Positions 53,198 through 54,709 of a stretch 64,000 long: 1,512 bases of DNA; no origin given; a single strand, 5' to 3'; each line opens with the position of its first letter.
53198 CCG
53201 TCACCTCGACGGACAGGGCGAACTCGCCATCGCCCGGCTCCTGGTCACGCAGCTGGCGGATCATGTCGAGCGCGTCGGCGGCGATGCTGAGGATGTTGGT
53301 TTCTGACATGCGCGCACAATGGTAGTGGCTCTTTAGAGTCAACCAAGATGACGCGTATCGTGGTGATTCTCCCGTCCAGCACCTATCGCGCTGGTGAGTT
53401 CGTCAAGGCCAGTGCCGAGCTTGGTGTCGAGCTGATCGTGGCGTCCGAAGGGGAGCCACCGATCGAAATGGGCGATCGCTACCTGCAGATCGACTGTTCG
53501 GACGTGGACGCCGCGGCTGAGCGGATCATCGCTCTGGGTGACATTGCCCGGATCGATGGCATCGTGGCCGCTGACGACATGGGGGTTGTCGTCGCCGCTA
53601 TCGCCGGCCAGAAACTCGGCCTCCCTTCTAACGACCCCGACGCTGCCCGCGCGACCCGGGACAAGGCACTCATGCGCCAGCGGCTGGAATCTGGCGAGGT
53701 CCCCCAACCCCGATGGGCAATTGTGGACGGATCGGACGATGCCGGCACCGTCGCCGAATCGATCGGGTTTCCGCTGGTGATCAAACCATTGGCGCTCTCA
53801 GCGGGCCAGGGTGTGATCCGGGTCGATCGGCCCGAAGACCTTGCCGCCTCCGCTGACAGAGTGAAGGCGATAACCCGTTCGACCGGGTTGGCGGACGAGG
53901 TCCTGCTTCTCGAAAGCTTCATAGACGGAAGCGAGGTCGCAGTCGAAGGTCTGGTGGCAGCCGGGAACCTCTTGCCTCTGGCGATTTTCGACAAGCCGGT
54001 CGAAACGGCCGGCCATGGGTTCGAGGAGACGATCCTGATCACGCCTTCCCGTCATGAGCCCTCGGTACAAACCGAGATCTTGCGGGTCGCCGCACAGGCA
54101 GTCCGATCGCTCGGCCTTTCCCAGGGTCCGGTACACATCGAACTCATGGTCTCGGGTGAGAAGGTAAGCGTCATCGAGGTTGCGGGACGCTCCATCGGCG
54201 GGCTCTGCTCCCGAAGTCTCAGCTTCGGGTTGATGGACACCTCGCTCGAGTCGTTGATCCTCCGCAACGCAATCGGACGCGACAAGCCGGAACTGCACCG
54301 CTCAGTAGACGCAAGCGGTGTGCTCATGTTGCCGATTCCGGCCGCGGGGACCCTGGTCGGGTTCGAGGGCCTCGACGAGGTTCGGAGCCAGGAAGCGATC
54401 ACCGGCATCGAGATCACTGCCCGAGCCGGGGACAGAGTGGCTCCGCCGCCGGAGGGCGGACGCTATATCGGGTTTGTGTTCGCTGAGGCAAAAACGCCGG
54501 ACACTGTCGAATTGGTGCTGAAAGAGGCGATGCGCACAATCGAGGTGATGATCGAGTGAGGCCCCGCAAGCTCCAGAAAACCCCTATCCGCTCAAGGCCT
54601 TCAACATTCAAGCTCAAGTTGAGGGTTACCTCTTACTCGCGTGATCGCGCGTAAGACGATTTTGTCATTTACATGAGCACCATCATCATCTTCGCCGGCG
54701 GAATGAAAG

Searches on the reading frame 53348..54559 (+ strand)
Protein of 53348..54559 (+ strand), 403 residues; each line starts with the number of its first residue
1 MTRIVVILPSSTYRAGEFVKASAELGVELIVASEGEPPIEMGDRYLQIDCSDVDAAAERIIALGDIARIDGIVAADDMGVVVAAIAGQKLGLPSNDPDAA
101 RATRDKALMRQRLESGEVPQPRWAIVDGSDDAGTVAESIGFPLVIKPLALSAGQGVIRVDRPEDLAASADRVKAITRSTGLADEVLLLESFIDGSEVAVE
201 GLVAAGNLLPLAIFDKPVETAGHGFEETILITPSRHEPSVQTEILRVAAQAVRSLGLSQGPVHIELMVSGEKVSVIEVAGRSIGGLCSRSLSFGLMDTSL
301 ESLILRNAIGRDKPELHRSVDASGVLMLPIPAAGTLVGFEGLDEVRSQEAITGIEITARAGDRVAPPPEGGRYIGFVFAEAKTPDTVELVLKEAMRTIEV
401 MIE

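Call 70: search_protein_families(library=ncbifam, proteins=[window:53348-54559:+], max_evalue=0.00001)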
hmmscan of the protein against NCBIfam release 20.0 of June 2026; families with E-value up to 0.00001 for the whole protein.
window:53348-54559:+ (403 aa): 20 families
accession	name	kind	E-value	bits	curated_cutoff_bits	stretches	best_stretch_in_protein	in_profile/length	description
NF002563.0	PRK02186.1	subfamily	2.6e-37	128.6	625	1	4-403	4-397/890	argininosuccinate lyase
NF005543.0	PRK07206.1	subfamily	6.2e-21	74.5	302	1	52-366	58-376/416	hypothetical protein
NF053745.1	AAntcapLigBacD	equivalog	5.5e-19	67.9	850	1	55-284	86-330/471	alanine--anticapsin ligase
TIGR01369.1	CPSaseII_lrg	equivalog_domain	1.4e-14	52.7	1027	1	103-284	667-843/1052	carbamoyl-phosphate synthase (glutamine-hydrolyzing) large subunit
TIGR01142.1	purT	equivalog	2.4e-13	49.8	502.15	1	37-282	35-272/380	phosphoribosylglycinamide formyltransferase 2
NF006766.0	PRK09288.1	equivalog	3.9e-12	45.6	339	1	98-281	106-284/396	formate-dependent phosphoribosylglycinamide formyltransferase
NF003671.0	PRK05294.1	equivalog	5.4e-12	44.2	599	1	97-282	658-838/1058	carbamoyl-phosphate synthase large subunit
TIGR00877.1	purD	equivalog_domain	2.7e-11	42.9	288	1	98-224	97-232/425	phosphoribosylamine--glycine ligase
TIGR00768.1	rimK_fam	subfamily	3.8e-11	42.9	143.4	1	75-174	57-156/276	RimK family alpha-L-glutamate ligase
TIGR02144.1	LysX_arch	equivalog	1.1e-10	41.1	275.6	1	83-193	64-172/281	lysine biosynthesis protein LysX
NF041595.1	dap_A_syn_DdaF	equivalog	1.2e-09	37.4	840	1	55-285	64-295/424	dapdiamide A synthase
NF002378.0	PRK01372.1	subfamily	4e-09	35.6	243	1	101-279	96-268/305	D-alanine--D-alanine ligase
NF004679.0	PRK06019.1-5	equivalog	8.7e-09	34.7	326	1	97-281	91-267/376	5-(carboxyamino)imidazole ribonucleotide synthase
NF010623.0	PRK14016.1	subfamily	2.1e-08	32.8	877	1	103-196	212-299/871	cyanophycin synthetase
NF053643.1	Ddl_archaea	equivalog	2.6e-08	33.2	500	1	96-284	97-274/367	putative pseudomurein biosynthesis ATP-grasp protein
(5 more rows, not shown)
